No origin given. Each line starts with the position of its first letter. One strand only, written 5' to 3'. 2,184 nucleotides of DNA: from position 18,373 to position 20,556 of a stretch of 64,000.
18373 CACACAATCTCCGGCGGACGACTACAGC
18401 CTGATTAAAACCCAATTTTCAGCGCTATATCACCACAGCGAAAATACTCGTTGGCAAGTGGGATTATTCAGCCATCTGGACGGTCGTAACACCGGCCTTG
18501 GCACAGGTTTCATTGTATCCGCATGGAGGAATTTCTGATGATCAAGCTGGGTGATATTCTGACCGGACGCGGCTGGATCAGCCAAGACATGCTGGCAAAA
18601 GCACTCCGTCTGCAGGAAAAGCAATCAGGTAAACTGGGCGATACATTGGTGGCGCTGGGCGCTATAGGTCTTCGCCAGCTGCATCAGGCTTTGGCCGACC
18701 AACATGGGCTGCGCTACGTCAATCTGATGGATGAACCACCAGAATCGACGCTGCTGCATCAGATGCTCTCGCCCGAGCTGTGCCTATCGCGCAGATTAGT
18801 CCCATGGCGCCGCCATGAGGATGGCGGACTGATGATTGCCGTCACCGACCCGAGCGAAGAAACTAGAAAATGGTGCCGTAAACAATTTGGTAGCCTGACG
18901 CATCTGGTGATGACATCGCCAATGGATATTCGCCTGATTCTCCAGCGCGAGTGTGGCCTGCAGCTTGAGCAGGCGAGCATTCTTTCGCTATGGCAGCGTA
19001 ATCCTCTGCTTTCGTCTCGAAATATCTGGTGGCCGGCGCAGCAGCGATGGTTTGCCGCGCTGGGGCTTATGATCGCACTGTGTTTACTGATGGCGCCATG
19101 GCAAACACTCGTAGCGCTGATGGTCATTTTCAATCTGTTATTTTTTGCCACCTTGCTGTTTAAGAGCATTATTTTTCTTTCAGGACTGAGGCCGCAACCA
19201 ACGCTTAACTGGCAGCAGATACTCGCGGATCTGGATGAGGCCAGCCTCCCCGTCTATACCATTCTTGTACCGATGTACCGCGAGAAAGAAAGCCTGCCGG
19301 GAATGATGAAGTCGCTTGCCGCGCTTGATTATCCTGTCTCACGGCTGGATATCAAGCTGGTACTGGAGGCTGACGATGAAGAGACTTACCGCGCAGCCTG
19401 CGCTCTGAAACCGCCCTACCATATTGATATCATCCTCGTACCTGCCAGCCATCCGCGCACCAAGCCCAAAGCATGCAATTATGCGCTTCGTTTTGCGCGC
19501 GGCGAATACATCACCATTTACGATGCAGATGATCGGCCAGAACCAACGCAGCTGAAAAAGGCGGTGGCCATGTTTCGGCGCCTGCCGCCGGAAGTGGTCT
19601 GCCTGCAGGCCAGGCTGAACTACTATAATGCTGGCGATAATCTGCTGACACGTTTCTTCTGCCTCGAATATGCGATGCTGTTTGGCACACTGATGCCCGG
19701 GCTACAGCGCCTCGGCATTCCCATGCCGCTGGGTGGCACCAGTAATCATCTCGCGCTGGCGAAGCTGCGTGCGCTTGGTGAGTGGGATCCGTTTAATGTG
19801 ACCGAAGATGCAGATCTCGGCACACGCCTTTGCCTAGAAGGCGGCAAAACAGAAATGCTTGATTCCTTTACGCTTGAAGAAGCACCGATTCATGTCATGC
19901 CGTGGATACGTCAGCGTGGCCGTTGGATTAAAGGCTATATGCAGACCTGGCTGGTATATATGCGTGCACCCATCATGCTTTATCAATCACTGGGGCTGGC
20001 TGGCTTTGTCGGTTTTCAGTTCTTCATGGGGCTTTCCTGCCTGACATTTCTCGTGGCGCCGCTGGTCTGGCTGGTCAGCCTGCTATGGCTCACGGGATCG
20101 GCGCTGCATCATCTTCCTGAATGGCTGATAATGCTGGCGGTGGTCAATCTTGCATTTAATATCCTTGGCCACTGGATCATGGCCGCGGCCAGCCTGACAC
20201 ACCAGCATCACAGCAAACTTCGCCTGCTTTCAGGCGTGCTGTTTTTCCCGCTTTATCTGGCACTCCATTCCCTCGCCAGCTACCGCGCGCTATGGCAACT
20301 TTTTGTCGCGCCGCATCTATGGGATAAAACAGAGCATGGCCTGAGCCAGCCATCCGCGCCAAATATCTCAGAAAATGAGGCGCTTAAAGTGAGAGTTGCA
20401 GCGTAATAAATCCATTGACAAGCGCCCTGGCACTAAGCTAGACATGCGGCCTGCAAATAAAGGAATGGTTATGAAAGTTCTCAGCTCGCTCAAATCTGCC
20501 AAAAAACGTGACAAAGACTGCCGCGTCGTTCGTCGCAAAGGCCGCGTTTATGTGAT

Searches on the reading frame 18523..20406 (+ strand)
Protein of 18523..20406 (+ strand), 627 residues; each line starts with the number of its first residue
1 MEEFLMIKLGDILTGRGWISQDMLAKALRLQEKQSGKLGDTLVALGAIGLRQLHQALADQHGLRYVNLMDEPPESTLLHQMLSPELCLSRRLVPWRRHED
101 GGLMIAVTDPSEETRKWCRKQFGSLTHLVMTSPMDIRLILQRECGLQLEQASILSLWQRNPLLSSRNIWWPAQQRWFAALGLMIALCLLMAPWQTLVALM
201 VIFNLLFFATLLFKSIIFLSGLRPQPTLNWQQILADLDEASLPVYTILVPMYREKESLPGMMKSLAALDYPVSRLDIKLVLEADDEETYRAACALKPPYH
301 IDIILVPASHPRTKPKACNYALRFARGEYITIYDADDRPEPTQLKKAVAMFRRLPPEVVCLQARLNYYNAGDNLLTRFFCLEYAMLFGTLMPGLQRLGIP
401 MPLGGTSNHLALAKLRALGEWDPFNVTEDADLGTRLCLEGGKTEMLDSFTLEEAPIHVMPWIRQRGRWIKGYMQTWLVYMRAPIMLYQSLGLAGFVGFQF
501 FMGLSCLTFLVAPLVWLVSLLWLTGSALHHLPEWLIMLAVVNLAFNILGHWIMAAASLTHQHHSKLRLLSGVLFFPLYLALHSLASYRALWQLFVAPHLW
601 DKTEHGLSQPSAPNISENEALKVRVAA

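Call 54: search_protein_families(library=pfam, proteins=[window:18523-20406:+], max_evalue=0.001)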
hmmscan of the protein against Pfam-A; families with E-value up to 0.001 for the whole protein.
window:18523-20406:+ (627 aa): 4 families
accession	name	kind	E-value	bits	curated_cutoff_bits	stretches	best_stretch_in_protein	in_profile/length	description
PF13632.12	Glyco_trans_2_3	-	3.9e-19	69.7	27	1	329-524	1-187/198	Glycosyl transferase family group 2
PF13641.12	Glyco_tranf_2_3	-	2.9e-18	67.2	27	1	245-471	3-230/230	Glycosyltransferase like family 2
PF00535.33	Glycos_transf_2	-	3.7e-15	56.7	23.3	1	246-399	1-149/168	Glycosyl transferase family 2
PF05157.20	MshEN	-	2e-10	40.9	23.1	1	61-142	1-82/90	MshEN domain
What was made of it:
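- Checked: The MshEN-glycosyltransferase gene is real: 18523..20406 (+), with MshEN at 2e-10 plus GT2 (call 54).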
